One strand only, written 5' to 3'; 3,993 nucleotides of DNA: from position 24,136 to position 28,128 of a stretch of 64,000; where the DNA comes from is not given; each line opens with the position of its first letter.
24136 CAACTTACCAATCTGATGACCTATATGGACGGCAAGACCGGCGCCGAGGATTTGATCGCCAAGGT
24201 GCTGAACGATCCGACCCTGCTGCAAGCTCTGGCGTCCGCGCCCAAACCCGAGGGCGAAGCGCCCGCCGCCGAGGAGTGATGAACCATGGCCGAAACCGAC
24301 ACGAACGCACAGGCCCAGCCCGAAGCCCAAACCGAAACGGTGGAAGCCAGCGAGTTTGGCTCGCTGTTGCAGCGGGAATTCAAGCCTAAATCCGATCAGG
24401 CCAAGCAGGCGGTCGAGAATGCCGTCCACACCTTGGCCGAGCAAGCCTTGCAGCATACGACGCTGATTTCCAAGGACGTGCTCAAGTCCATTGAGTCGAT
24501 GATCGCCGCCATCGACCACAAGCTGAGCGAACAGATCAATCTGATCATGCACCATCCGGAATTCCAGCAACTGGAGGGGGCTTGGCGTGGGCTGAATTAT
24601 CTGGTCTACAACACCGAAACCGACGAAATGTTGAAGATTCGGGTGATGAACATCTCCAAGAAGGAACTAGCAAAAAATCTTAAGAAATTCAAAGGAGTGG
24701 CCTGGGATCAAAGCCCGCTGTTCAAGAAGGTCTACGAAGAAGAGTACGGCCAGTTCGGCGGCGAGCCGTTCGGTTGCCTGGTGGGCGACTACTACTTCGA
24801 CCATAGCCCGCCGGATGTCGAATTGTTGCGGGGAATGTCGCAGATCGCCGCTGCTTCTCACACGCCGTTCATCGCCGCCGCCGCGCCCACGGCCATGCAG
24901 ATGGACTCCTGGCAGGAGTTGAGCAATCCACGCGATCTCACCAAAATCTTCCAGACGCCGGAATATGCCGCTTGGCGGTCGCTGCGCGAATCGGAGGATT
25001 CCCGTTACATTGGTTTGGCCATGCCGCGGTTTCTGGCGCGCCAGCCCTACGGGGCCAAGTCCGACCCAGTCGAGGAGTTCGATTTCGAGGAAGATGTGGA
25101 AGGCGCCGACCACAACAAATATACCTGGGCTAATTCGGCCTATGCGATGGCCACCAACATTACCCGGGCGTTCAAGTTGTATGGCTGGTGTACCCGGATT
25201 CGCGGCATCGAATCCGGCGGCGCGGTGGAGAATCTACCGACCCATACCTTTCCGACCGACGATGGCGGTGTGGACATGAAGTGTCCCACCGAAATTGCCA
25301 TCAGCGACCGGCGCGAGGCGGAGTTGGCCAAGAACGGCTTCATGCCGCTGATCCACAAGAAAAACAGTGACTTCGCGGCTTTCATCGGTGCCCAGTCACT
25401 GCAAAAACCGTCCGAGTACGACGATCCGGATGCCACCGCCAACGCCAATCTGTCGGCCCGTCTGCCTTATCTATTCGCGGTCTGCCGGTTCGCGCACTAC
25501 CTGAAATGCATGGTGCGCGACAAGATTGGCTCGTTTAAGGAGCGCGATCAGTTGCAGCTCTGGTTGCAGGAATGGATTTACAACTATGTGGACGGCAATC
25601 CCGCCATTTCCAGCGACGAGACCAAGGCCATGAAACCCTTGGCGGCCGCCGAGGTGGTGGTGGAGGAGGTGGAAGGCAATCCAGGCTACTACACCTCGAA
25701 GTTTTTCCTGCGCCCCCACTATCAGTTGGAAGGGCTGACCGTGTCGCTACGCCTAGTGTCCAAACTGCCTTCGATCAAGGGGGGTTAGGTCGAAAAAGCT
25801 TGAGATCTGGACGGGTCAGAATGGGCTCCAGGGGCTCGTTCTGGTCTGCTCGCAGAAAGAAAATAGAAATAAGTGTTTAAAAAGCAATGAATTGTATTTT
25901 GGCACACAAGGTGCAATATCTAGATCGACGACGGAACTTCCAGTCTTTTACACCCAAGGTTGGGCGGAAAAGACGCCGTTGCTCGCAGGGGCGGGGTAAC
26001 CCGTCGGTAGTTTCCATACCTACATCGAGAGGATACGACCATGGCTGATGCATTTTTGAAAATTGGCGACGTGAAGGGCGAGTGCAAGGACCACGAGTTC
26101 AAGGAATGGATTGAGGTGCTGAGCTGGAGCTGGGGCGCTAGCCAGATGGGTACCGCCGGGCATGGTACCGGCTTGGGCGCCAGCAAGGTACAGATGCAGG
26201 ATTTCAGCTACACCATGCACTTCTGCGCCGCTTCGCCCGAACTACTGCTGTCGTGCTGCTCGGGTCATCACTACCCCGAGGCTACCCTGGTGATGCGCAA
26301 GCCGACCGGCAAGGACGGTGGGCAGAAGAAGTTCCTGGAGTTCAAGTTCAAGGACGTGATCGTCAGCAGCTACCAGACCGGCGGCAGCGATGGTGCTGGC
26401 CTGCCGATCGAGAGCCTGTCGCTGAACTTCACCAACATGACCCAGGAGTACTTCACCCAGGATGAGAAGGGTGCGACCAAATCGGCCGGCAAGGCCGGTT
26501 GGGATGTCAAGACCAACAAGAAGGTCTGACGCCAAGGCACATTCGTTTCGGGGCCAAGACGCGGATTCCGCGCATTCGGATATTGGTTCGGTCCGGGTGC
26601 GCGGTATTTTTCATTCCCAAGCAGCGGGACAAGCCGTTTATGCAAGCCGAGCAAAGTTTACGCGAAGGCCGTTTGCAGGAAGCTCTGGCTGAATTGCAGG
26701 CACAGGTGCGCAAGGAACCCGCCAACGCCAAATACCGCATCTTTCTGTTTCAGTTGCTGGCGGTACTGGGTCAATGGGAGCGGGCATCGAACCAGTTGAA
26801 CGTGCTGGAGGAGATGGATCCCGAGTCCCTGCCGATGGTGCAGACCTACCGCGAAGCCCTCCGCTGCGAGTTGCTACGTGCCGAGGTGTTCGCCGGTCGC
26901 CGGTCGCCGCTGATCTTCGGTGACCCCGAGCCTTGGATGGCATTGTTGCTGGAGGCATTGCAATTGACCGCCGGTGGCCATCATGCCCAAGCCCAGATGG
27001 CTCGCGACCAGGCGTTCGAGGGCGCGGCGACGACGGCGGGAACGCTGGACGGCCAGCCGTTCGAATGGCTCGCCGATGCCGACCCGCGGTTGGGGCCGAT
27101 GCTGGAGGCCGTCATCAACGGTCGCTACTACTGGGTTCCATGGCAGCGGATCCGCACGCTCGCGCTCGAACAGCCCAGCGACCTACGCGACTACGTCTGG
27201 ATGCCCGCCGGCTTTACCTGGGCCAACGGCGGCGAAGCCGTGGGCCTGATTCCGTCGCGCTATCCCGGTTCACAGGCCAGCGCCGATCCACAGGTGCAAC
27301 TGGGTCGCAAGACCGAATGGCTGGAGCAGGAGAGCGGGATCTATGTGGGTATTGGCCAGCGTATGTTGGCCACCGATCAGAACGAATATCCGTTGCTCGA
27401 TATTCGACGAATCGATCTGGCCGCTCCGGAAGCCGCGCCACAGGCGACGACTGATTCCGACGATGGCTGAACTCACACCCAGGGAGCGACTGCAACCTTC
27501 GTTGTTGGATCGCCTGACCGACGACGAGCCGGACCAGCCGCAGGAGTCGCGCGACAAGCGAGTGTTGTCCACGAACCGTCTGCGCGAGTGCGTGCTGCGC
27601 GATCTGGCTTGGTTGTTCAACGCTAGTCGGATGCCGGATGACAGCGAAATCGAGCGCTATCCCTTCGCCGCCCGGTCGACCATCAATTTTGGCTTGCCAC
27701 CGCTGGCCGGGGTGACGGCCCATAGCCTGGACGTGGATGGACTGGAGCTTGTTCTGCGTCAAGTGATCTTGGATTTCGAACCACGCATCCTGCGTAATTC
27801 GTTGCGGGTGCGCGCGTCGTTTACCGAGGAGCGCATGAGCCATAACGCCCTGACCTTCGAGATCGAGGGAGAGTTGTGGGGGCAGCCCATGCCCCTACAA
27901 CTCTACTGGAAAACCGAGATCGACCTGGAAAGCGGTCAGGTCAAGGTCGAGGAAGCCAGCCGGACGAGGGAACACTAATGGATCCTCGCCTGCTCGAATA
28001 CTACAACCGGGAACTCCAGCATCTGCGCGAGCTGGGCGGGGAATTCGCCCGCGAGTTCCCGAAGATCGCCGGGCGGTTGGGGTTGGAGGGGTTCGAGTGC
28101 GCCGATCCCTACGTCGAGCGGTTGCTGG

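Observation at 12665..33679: H1-T6SS-like cluster with only 11 of 13 core genes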

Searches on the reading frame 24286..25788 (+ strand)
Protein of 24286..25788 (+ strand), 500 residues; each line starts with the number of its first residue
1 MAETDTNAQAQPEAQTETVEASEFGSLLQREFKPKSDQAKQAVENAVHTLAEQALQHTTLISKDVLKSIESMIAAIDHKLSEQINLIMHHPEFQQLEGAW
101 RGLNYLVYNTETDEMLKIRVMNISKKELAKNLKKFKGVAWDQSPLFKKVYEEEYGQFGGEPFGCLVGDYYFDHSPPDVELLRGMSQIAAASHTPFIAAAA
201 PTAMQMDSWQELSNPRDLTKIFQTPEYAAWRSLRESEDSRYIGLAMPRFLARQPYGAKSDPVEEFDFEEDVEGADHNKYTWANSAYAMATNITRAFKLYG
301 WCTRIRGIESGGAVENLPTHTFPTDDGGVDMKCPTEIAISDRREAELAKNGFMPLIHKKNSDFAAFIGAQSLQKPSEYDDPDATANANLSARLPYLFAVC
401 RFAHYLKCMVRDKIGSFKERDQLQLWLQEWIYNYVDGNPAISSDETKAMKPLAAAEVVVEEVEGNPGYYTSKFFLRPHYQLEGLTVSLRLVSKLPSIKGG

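Call 4: search_protein_families(library=ncbifam, proteins=[window:24286-25788:+])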
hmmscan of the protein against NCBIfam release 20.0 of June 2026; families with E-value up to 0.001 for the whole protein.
window:24286-25788:+ (500 aa): 1 family
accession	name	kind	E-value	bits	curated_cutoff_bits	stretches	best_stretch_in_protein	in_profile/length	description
TIGR03355.1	VI_chp_2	equivalog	1.1e-224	746.7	271.5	1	21-495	2-473/473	type VI secretion system contractile sheath large subunit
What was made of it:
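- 24286..25788 (+): tssC, large sheath subunit. TIGR03355, 747 bits (call 4).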

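Call 10: find_encoding_contigs(protein=window:24286-25788:+, flank=10000, max_places=6)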
Protein window:24286-25788:+ (500 aa): 11 contigs read that carry it; 6 places shown.
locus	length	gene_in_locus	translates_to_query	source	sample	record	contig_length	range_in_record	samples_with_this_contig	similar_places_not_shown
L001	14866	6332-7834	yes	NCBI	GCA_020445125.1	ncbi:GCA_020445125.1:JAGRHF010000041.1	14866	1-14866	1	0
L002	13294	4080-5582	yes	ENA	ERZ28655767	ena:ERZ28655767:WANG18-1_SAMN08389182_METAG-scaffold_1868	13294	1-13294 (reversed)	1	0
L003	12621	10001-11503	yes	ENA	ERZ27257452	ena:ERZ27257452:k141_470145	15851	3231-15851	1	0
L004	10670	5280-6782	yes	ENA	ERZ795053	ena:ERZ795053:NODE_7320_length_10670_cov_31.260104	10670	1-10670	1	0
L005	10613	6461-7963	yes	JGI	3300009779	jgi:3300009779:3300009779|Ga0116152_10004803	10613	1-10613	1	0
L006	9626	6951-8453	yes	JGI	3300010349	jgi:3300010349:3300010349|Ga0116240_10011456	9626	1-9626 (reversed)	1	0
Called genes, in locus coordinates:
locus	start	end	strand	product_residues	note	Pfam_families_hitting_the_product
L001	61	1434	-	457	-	PF09850:DotU, PF00691:OmpA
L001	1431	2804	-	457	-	PF05936:T6SS_VasE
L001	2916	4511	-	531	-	PF16697:Yop-YscD_cpl, PF00498:FHA, PF20232:T6SS_FHA_C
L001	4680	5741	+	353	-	PF06812:ImpA_N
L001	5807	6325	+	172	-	PF05591:T6SS_VipA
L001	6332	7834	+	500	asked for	PF05943:VipB, PF18945:VipB_2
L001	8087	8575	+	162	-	PF05638:T6SS_HCP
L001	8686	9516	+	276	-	PF14559:TPR_19, PF07024:ImpE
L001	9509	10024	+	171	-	PF04965:GPW_gp25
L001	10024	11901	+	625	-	PF05947:T6SS_TssF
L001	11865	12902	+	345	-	PF06996:T6SS_TssG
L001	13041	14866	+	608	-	PF02861:Clp_N, PF13401:AAA_22 (faint), PF13191:AAA_16, PF23569:NBD_SMAX1 (weak), PF00004:AAA, PF17871:AAA_lid_9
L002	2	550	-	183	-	?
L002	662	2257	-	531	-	PF16697:Yop-YscD_cpl, PF00498:FHA, PF20232:T6SS_FHA_C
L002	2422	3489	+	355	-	PF06812:ImpA_N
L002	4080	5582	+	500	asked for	PF05943:VipB, PF18945:VipB_2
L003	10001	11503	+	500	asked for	PF05943:VipB, PF18945:VipB_2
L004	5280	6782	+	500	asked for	PF05943:VipB, PF18945:VipB_2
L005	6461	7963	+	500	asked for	PF05943:VipB, PF18945:VipB_2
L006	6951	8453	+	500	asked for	PF05943:VipB, PF18945:VipB_2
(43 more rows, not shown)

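Call 26: search_solved_structures(query=window:24286-25788:+, max_evalue=1e-10)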
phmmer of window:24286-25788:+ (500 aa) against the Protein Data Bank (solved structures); distinct sequences matched with E-value up to 1e-10: 8.
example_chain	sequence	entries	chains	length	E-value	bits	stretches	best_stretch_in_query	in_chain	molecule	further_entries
5n8n_B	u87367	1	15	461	5e-263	876.1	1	41-498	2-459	EvpB family type VI secretion protein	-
9n4v_A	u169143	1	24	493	2.8e-155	520.7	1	36-496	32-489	DUF877 family protein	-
5mxn_A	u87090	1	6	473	1.8e-115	389.4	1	62-494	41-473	Type VI secretion protein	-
5ojq_A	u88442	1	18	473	1.9e-115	389.3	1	63-494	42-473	Type VI secretion protein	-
3j9g_B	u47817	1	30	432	3.4e-115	388.5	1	69-495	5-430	VipB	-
5urw_1B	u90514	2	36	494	4.8e-115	388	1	29-494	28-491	TssC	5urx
5myu_A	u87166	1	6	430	4.9e-115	388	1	69-494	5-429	Type VI secretion system protein ImpC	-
3j9o_B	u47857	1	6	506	5e-71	242.9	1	61-494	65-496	Intracellular growth locus protein B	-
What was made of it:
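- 24286..25788 (+): Best PDB match is 5n8n_B, P. aeruginosa TssC1, at 876 bits (call 26).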

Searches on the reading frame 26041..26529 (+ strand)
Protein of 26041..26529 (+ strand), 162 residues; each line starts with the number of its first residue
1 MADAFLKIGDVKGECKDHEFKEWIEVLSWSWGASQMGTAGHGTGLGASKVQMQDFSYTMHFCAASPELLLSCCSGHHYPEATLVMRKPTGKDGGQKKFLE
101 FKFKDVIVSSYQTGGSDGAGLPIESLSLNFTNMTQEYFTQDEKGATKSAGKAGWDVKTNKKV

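Call 4: search_protein_families(library=ncbifam, proteins=[window:26041-26529:+])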
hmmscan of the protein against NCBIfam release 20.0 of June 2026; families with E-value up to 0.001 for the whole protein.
window:26041-26529:+ (162 aa): 1 family
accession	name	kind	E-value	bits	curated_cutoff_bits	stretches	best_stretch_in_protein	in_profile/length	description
TIGR03344.1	VI_effect_Hcp1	subfamily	6.3e-10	39.2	58.9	1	13-144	28-160/167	type VI secretion system tube protein TssD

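Call 6: search_protein_families(library=pfam, proteins=[window:26041-26529:+], max_evalue=0.01)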
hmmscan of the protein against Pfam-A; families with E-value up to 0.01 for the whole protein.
window:26041-26529:+ (162 aa): 1 family
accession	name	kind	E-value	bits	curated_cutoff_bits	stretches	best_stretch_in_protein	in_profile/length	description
PF05638.18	T6SS_HCP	-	1.3e-34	119.7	23.5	1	5-137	1-129/129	Type VI secretion system effector, Hcp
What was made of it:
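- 26041..26529 (+): hcp (tssD), tube protein. PF05638, 120 bits (call 6).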

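Call 27: search_solved_structures(query=window:26041-26529:+, max_evalue=0.00001)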
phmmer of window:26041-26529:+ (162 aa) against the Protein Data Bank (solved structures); distinct sequences matched with E-value up to 0.00001: 15.
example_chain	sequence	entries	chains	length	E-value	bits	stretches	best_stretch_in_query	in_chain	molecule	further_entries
1y12_A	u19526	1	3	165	7.3e-38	133.2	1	2-160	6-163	hypothetical protein PA0085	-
6ap1_A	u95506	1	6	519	9.7e-37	129.5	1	2-160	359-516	Vacuolar protein sorting-associated protein 4,Protein hcp1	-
4ksr_A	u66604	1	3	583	1.3e-36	129.1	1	2-160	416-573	Type II secretion system protein E, Hemolysin-coregulated protein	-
4kss_A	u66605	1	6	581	1.3e-36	129.1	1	2-160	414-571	Type II secretion system protein E, hemolysin-coregulated protein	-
7o42_A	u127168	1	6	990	3.7e-36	127.7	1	2-159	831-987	TrwK protein,Protein hcp1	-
5xeu_A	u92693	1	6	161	1.5e-31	112.6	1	3-162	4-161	Hcp1 family type VI secretion system effector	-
5xhh_A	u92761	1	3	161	2.1e-30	108.9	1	3-162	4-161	Hcp1 family type VI secretion system effector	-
8yun_A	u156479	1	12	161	5.3e-25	91.4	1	3-161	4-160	Hcp1 family type VI secretion system effector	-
4tv4_A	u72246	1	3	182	7.9e-25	90.8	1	3-161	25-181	Uncharacterized protein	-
3v4h_A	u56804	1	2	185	8e-25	90.8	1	3-159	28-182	hypothetical protein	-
3eaa_A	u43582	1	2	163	2.1e-21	79.7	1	3-161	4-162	EvpC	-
7fcf_B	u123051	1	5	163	1.2e-19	73.9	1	3-161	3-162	Fimbrial protein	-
7fcf_A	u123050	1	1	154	3.8e-17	65.8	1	3-143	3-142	Fimbrial protein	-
4w64_A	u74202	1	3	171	1.5e-15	60.6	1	10-159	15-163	Type VI secretion system effector, Hcp1 family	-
9qpe_A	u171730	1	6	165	8.4e-15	58.2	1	9-160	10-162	Hcp family type VI secretion system effector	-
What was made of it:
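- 26041..26529 (+): Best PDB match is 1y12, PA0085 Hcp1 (call 27).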

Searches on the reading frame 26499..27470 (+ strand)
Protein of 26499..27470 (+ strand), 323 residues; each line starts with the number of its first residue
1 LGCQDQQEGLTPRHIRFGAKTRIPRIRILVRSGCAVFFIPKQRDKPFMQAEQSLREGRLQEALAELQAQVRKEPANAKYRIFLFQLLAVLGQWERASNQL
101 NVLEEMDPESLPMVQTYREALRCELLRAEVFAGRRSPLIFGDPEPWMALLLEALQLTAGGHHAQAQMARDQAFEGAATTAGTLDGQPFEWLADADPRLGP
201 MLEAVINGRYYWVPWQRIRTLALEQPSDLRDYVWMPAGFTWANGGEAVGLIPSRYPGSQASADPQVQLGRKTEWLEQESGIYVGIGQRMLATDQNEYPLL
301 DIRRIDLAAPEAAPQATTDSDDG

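Call 5: search_protein_families(library=ncbifam, proteins=[window:26499-27470:+])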
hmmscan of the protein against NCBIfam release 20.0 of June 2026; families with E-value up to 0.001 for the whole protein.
window:26499-27470:+ (323 aa): 0 families

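Call 6: search_protein_families(library=pfam, proteins=[window:26499-27470:+], max_evalue=0.01)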
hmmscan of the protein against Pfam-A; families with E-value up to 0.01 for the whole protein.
window:26499-27470:+ (323 aa): 2 families
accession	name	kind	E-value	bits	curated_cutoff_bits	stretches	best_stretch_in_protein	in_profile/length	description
PF07024.18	ImpE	-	1.5e-48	164.3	25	1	185-305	1-121/122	ImpE protein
PF14559.12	TPR_19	-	2e-07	31.6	25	1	54-115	2-62/68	Tetratricopeptide repeat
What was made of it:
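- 26640..27470 (+): tagJ (ImpE family, TPR plus ImpE domain). PF07024 ImpE E=1.5e-48 (call 6).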

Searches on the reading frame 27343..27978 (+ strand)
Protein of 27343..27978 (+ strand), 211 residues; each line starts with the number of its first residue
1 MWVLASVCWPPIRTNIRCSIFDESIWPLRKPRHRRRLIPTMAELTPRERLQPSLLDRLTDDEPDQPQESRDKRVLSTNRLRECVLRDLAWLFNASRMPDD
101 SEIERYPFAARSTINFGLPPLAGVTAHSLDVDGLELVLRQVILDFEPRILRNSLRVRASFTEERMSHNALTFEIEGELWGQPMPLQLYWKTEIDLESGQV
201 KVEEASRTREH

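Call 5: search_protein_families(library=ncbifam, proteins=[window:27343-27978:+])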
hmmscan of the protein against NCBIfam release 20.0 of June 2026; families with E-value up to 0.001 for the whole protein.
window:27343-27978:+ (211 aa): 1 family
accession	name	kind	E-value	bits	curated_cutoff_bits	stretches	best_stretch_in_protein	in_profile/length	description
TIGR03357.1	VI_zyme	equivalog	1.5e-21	76.4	53.2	1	51-202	1-133/133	type VI secretion system baseplate subunit TssE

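Call 6: search_protein_families(library=pfam, proteins=[window:27343-27978:+], max_evalue=0.01)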
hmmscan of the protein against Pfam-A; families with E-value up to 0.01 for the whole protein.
window:27343-27978:+ (211 aa): 1 family
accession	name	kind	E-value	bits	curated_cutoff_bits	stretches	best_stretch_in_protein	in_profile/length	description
PF04965.19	GPW_gp25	-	1.1e-17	64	27.2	1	79-182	2-95/96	Baseplate wedge protein gp25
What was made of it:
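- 27463..27978 (+): tssE, gp25-like baseplate wedge protein. TIGR03357 and PF04965 (calls 5, 6)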
